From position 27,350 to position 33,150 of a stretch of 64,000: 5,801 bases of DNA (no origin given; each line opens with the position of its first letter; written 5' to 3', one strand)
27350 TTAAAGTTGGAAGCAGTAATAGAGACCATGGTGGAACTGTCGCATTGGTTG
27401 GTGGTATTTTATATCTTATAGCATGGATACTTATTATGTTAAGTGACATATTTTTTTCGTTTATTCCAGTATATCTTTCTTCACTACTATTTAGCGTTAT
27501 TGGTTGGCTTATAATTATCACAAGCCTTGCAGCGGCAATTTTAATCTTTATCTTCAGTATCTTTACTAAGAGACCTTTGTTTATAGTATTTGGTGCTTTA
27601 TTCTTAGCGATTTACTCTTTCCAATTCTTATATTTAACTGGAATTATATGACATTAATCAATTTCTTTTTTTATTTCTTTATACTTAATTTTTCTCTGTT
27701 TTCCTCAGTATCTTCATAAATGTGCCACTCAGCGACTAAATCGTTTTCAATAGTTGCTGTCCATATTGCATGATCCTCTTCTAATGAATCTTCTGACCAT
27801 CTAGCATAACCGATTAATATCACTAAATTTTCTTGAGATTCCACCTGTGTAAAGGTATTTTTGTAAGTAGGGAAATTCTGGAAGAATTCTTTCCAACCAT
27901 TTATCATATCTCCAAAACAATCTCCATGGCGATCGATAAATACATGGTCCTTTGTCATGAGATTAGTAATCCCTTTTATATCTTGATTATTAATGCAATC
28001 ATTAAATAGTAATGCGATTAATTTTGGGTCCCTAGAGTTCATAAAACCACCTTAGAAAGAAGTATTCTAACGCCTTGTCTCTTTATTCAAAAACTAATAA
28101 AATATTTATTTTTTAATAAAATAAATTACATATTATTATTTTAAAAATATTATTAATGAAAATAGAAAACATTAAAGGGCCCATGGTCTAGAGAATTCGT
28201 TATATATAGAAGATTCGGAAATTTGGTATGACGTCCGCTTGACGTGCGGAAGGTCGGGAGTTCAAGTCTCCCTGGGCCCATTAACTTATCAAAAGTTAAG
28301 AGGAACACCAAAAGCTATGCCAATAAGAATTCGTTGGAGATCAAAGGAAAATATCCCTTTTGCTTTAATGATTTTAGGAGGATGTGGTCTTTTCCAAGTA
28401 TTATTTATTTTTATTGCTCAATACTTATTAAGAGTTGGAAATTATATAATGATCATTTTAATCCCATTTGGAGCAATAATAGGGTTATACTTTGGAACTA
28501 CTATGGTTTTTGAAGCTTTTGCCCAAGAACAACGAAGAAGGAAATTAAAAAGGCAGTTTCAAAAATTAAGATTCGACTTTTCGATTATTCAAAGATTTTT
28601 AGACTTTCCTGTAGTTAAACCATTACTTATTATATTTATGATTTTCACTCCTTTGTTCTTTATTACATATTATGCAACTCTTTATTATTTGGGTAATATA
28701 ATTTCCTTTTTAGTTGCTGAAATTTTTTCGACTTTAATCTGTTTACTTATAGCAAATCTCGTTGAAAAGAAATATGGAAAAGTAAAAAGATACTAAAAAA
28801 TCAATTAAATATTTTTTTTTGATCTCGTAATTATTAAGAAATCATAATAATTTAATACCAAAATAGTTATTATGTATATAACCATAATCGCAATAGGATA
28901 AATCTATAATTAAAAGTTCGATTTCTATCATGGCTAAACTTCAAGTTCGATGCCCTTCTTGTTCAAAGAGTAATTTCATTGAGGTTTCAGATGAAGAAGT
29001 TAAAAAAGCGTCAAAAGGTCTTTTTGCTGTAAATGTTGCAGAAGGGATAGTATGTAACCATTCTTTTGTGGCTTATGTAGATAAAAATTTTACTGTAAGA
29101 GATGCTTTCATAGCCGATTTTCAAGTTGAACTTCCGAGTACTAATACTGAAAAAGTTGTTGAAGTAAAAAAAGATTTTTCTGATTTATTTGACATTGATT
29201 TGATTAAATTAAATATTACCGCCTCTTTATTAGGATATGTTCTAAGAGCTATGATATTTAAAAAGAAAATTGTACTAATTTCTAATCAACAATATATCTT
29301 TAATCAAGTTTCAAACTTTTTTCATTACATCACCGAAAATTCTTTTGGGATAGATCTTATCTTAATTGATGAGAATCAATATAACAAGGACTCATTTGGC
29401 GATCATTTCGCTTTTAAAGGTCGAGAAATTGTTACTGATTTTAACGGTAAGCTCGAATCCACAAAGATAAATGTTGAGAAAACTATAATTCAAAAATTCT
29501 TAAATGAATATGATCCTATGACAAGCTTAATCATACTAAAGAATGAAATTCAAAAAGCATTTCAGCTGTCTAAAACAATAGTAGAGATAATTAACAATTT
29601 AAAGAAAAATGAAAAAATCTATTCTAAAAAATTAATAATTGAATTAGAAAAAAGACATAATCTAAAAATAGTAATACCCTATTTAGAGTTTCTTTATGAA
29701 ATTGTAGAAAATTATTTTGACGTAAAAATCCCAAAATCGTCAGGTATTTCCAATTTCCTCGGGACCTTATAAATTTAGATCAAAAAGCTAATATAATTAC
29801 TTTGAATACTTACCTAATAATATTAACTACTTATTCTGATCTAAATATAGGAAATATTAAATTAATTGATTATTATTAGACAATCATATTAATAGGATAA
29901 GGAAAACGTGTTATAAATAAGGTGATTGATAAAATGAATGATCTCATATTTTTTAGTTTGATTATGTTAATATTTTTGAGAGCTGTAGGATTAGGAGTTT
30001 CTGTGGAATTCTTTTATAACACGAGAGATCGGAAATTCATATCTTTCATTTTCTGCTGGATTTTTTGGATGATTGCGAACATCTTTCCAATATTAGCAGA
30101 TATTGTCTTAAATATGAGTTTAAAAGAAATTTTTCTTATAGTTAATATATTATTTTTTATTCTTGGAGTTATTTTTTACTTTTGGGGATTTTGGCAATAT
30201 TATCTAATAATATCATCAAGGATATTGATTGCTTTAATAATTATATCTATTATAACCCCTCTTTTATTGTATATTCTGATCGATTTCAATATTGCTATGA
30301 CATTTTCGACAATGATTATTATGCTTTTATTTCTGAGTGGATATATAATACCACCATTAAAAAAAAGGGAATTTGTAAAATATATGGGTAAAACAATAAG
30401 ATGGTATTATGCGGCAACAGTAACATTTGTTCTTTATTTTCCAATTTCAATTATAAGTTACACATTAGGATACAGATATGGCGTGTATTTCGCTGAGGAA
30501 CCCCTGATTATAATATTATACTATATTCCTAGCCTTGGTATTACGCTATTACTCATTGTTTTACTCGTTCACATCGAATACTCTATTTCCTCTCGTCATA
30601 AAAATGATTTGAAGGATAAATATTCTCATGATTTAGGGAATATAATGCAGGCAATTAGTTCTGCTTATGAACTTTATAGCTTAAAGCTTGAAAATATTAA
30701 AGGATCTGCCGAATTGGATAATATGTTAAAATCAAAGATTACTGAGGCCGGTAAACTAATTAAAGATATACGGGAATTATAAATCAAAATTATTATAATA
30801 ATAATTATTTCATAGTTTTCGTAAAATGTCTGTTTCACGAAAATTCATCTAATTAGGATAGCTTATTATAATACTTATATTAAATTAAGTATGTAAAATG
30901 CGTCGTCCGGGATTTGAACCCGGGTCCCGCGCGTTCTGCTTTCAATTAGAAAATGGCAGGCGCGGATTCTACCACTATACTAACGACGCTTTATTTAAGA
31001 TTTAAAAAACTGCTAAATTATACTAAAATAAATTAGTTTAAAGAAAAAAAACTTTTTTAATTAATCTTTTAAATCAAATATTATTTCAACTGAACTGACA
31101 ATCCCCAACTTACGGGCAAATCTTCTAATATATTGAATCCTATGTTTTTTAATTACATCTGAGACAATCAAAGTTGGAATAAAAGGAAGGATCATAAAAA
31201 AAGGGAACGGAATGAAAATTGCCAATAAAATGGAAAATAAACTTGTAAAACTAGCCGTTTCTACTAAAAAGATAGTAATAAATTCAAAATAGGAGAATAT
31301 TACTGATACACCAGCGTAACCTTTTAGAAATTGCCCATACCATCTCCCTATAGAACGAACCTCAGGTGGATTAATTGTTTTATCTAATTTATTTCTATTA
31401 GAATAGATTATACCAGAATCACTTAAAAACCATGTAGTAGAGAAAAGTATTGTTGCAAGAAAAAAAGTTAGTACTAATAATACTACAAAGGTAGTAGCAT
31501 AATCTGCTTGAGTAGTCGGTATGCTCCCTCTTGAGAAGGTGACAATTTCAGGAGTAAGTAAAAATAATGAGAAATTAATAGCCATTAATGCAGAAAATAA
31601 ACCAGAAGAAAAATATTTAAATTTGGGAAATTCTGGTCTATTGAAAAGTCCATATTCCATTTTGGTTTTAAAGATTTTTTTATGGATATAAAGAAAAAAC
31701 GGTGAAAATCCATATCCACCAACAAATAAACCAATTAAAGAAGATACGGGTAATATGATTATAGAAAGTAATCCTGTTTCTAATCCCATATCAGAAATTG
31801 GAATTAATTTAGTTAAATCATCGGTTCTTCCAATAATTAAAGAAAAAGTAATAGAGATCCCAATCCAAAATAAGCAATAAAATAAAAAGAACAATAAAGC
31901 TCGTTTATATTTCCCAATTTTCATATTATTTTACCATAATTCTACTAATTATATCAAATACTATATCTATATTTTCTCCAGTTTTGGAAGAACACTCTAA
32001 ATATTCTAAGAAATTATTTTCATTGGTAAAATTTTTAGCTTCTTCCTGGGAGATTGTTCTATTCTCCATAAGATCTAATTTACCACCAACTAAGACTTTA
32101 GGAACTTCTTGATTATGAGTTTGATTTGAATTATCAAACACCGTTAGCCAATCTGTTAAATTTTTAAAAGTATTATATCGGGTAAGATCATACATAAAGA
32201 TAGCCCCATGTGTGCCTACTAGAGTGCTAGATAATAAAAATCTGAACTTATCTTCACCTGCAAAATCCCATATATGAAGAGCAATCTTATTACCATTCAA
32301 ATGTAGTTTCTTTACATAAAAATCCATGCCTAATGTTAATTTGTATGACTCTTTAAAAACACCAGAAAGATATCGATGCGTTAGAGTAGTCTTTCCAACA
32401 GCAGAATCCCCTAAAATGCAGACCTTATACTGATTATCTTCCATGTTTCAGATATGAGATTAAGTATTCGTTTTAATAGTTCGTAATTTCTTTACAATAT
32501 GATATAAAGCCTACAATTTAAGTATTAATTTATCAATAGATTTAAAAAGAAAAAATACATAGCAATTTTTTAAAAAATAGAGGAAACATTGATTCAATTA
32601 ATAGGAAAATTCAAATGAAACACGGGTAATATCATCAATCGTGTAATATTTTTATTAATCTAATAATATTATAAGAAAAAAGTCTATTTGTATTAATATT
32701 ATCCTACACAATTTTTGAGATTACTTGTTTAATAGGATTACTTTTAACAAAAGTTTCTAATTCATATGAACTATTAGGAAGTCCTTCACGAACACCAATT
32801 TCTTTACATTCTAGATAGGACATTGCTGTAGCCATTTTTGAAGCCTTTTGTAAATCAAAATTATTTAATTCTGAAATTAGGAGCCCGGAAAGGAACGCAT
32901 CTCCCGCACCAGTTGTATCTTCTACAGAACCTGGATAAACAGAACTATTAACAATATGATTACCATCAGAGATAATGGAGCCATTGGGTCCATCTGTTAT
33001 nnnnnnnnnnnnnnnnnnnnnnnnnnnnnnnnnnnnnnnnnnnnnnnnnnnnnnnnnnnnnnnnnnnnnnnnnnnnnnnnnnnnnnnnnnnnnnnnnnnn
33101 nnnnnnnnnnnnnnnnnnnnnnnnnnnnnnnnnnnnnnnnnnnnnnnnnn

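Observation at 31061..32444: Rab-like GTPase with altered catalytic motifs and no lipid anchor, operon-coupled to an unknown polytopic membrane protein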

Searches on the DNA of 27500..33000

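Call 63: search_rna_families(source=window, start=27500, end=33000, threshold=gathering)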
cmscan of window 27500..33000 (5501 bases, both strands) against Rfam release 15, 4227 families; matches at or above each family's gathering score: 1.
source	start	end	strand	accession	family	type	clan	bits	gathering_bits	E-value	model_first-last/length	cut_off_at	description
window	30899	30989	-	RF00005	tRNA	Gene; tRNA;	CL00001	48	29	3e-08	1-71/71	no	tRNA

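Call 92: search_rna_families(source=window, start=28050, end=28400, threshold=evalue, max_evalue=0.1)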
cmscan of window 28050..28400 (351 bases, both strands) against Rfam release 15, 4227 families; matches with E-value up to 0.1: 2.
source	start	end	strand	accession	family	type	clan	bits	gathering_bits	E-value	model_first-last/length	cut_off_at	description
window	28217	28280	+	RF00005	tRNA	Gene; tRNA;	CL00001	25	29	0.0041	1-71/71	no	tRNA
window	28177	28281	-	RF04354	Plastid-ycf2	Cis-reg;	-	23.4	65.7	0.013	1-75/75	no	Plastid-ycf2 5UTR RNA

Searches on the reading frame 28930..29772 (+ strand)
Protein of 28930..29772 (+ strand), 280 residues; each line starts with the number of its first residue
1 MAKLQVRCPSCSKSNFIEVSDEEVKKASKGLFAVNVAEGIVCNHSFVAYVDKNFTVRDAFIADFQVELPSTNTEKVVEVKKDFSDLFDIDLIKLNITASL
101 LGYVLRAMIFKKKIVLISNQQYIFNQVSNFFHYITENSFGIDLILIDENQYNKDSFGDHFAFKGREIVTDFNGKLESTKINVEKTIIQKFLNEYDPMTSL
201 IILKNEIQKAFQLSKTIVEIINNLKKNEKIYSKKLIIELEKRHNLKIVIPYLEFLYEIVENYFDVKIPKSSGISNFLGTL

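Call 3: search_protein_families(library=pfam, proteins=[window:28930-29772:+], max_evalue=0.01)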
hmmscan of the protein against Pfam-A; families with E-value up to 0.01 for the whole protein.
window:28930-29772:+ (280 aa): 0 families

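Call 4: search_protein_families(library=ncbifam, proteins=[window:28930-29772:+], max_evalue=0.01)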
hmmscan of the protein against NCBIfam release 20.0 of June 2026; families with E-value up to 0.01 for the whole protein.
window:28930-29772:+ (280 aa): 0 families

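Call 59: search_solved_structures(query=A4, max_evalue=1)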
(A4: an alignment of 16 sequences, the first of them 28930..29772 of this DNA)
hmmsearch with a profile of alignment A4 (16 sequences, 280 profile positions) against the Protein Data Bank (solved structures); distinct sequences matched with E-value up to 1: 0.

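Call 91: predict_structure(protein=window:28930-29772:+)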
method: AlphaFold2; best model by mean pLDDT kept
length: 280 residues; sequences in the alignment: 1
mean_pLDDT: 41.8   pTM: 0.44
mean pLDDT of the five models: 41.8, 40.6, 37.0, 35.3, 33.3
residues with pLDDT >= 90: 0; 70-90: 0; 50-70: 82; < 50: 198
segments of 3 or more residues with pLDDT < 50: 1-89, 91-93, 113-189, 229-236, 265-280
pLDDT, mean of each block of 10 residues (from residue 1): 34 39 37 27 26 30 35 39 43 48 56 44 44 40 30 36 27 28 43 57 56 56 55 49 54 59 45 34
secondary structure, 60 per line:
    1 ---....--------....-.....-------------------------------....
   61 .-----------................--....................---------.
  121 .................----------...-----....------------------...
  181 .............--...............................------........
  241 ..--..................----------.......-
elements in order: E4-7 E16-19 H21-25 H57-61 H73-88 H91-110 H120-137 H156-159 H178-193 H196-226 H233-242 H245-262 H273-279

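Call 93: search_protein_families(library=pfam, proteins=[window:28930-29772:+], max_evalue=5)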
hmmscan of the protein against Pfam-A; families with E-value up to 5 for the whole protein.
window:28930-29772:+ (280 aa): 6 families
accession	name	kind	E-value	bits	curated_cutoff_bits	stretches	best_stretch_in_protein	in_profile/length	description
PF23454.1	Zn_ribbon_Brz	-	0.012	16.6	27.9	1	1-27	1-27/58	Transcriptional regulator Brz zinc beta ribbon domain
PF00618.25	RasGEF_N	-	0.026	15.1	28.3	1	177-264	16-91/106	RasGEF N-terminal motif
PF21106.3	YtxK_like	-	0.051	14.4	24.3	0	248-272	19-43/81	YtxK N-terminal helical domain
PF21120.3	MCM_WH_arc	-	0.15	12.5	26.1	1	179-231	2-55/63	Archaeal MCM, winged-helix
PF14290.11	SDH5_plant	-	0.16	12.2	25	0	5-38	65-98/237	Succinate dehydrogenase subunit 5, mitochondrial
PF21957.2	Zn_ribbon_16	-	0.19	12.2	27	1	5-26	14-35/65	Zinc beta-ribbon finger, putative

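Call 94: search_protein_families(library=pfam, alignment_id=A4, max_evalue=1)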
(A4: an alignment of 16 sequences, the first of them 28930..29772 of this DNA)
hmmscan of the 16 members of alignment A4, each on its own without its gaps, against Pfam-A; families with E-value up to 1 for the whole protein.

A. member 1, window:28930-29772:+ (280 aa): 6 families
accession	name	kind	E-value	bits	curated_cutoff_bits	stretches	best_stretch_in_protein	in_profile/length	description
PF23454.1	Zn_ribbon_Brz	-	0.012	16.6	27.9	1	1-27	1-27/58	Transcriptional regulator Brz zinc beta ribbon domain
PF00618.25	RasGEF_N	-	0.026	15.1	28.3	1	177-264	16-91/106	RasGEF N-terminal motif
PF21106.3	YtxK_like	-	0.051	14.4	24.3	0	248-272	19-43/81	YtxK N-terminal helical domain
PF21120.3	MCM_WH_arc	-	0.15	12.5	26.1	1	179-231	2-55/63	Archaeal MCM, winged-helix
PF14290.11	SDH5_plant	-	0.16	12.2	25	0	5-38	65-98/237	Succinate dehydrogenase subunit 5, mitochondrial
PF21957.2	Zn_ribbon_16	-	0.19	12.2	27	0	5-26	14-35/65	Zinc beta-ribbon finger, putative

B. families by the number of members that match (of 16 scanned): 19 families
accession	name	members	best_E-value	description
PF23454.1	Zn_ribbon_Brz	5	0.012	Transcriptional regulator Brz zinc beta ribbon domain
PF21975.1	ASNSD1-SEP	3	0.058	ASNSD1 upstream open reading frame protein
PF00618.25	RasGEF_N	2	0.017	RasGEF N-terminal motif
PF21106.3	YtxK_like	2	0.044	YtxK N-terminal helical domain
PF18265.6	Nas2_N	2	0.058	Nas2 N_terminal domain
PF21957.2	Zn_ribbon_16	2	0.072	Zinc beta-ribbon finger, putative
PF14966.11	DNA_repr_REX1B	2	0.14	DNA repair REX1-B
PF22546.2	2CompART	1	0.011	2-Component system ADP-ribosyltransferase domain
PF17793.6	AHD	1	0.011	ANC1 homology domain (AHD)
PF06291.16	Lambda_Bor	1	0.018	Bor protein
PF22560.2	GMT-wHTH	1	0.022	GMT-like wHTH domain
PF05605.18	zf-Di19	1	0.05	Drought induced 19 protein (Di19), zinc-binding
PF04606.18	Ogr_Delta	1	0.099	Ogr/Delta-like zinc finger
PF16743.10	PliI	1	0.11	Periplasmic lysozyme inhibitor of I-type lysozyme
PF00563.25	EAL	1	0.13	EAL domain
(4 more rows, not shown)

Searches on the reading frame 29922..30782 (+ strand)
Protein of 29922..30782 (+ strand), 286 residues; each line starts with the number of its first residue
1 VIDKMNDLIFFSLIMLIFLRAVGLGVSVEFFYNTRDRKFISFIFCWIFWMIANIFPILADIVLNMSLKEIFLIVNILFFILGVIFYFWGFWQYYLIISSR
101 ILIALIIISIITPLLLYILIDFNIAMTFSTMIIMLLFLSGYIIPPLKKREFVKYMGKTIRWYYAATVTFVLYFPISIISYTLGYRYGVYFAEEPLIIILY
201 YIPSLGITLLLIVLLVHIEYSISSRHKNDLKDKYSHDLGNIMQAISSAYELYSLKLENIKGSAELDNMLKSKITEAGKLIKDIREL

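Call 3: search_protein_families(library=pfam, proteins=[window:29922-30782:+], max_evalue=0.01)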
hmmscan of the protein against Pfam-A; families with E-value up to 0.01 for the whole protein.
window:29922-30782:+ (286 aa): 0 families

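Call 4: search_protein_families(library=ncbifam, proteins=[window:29922-30782:+], max_evalue=0.01)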
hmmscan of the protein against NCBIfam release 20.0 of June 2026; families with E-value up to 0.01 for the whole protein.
window:29922-30782:+ (286 aa): 0 families

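Call 93: search_protein_families(library=pfam, proteins=[window:29922-30782:+], max_evalue=5)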
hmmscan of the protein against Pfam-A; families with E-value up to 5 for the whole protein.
window:29922-30782:+ (286 aa): 2 families
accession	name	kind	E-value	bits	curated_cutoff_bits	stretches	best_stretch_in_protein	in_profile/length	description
PF15102.11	TMEM154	-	0.074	13.3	30.3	1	196-237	63-104/153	TMEM154 protein family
PF24652.2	CEP76_C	-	0.2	12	22.5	1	222-275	21-73/140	Centrosomal protein of 76 kDa C-terminal domain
